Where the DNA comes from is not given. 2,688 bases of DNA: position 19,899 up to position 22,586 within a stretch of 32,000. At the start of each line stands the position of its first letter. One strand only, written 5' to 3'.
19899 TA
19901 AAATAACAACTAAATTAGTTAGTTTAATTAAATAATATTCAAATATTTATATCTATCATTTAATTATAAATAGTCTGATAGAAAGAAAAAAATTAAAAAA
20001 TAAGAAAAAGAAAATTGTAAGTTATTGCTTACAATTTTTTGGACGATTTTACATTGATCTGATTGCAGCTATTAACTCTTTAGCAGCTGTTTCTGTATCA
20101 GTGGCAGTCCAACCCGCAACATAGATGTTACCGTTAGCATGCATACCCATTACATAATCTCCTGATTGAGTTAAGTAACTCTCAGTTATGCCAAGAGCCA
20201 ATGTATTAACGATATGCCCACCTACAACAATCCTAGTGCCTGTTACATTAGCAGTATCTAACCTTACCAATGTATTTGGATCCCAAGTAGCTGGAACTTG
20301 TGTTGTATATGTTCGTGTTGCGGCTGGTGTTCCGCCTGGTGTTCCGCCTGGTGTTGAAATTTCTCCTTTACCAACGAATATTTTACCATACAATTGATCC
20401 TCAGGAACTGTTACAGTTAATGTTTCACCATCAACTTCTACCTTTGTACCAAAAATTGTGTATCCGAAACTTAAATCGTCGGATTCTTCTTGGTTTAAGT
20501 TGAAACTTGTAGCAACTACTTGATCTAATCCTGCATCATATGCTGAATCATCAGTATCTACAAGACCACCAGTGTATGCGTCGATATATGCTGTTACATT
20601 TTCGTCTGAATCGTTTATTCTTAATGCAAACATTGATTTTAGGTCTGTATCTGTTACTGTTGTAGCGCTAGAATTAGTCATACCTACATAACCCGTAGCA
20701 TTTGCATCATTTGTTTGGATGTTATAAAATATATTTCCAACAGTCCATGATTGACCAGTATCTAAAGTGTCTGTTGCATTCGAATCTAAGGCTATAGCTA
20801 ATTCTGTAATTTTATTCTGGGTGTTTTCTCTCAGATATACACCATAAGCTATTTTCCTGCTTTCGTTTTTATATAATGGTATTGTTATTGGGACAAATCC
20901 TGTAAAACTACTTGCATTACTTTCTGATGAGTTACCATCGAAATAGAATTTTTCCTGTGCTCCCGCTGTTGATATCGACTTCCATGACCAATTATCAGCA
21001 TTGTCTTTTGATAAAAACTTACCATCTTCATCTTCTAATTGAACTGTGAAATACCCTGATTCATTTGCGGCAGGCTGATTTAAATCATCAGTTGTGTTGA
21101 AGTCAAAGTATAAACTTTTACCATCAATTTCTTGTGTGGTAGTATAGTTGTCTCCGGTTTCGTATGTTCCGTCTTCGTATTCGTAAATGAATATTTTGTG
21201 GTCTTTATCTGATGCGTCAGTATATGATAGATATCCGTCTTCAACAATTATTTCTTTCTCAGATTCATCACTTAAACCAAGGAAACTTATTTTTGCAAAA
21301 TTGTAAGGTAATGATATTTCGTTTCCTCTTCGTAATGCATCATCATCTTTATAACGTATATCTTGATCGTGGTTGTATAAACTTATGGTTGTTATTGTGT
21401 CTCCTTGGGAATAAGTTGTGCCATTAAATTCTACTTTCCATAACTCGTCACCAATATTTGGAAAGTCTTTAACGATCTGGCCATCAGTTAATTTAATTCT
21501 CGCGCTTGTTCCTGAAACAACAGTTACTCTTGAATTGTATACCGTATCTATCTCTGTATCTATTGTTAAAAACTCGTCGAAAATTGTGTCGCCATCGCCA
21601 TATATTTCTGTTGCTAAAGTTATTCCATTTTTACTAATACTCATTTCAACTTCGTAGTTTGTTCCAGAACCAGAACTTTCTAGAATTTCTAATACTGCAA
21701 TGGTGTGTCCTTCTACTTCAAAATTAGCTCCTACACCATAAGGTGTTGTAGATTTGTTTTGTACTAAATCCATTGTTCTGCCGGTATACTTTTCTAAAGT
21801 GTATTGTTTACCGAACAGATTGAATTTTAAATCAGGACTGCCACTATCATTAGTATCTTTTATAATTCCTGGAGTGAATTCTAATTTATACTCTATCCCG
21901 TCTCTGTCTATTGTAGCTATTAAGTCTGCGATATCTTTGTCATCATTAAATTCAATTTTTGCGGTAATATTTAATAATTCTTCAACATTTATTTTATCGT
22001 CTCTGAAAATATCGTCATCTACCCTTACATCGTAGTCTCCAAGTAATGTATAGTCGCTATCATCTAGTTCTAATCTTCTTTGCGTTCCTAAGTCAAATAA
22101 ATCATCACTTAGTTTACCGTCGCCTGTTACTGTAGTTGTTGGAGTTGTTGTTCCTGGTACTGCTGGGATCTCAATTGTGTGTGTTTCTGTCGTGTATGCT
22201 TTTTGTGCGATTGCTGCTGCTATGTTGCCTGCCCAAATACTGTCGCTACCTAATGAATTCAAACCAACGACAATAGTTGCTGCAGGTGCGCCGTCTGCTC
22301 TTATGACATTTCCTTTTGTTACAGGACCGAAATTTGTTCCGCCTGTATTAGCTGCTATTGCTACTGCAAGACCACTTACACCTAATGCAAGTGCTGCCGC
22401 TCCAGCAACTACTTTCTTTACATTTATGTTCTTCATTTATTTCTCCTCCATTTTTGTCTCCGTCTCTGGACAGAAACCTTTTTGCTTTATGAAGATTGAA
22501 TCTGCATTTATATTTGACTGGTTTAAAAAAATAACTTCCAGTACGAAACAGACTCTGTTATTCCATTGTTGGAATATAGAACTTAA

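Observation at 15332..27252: Defence-like island: three AbiEi/AbiEii-like pairs plus three COG1373-type ATPase paralogues wrapped around the S-layer gene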

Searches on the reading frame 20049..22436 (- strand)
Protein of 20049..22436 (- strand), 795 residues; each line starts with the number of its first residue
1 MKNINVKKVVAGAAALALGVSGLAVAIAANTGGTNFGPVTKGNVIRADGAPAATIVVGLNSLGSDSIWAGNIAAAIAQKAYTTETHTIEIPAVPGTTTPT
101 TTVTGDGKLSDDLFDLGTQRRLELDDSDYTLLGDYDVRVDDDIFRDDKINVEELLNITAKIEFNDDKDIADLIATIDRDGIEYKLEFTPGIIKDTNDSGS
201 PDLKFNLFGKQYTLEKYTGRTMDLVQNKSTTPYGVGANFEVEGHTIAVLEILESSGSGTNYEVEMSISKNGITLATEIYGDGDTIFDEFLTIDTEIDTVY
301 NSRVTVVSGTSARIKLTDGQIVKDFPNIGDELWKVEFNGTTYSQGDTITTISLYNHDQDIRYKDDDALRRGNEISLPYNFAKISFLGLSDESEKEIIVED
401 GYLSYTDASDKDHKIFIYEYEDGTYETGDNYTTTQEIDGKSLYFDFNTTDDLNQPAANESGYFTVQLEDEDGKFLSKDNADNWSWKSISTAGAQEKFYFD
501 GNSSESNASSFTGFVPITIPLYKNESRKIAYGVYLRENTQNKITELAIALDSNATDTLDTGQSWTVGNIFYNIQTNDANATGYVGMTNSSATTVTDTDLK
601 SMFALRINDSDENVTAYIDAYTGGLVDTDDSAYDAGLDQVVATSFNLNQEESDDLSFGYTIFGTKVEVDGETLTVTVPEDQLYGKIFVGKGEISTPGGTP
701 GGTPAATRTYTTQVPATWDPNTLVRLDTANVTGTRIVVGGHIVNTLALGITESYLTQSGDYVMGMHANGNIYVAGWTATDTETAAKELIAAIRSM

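Call 3: search_protein_families(library=pfam, proteins=[window:20049-22436:-], max_evalue=0.01)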
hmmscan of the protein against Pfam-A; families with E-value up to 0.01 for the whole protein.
window:20049-22436:- (795 aa): 1 family
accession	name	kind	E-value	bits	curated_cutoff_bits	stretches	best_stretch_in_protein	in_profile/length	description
PF05124.17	S_layer_C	-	0.0022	18.1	23.9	1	47-791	11-176/177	S-layer like family, outer domain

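Call 4: search_protein_families(library=padloc, proteins=[window:20049-22436:-], max_evalue=0.01)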
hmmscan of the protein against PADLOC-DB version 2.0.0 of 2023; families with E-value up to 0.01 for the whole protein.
window:20049-22436:- (795 aa): 0 families

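Call 67: search_protein_families(library=ncbifam, proteins=[window:20049-22436:-], max_evalue=0.001)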
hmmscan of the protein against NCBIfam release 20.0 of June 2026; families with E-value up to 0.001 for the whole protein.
window:20049-22436:- (795 aa): 0 families
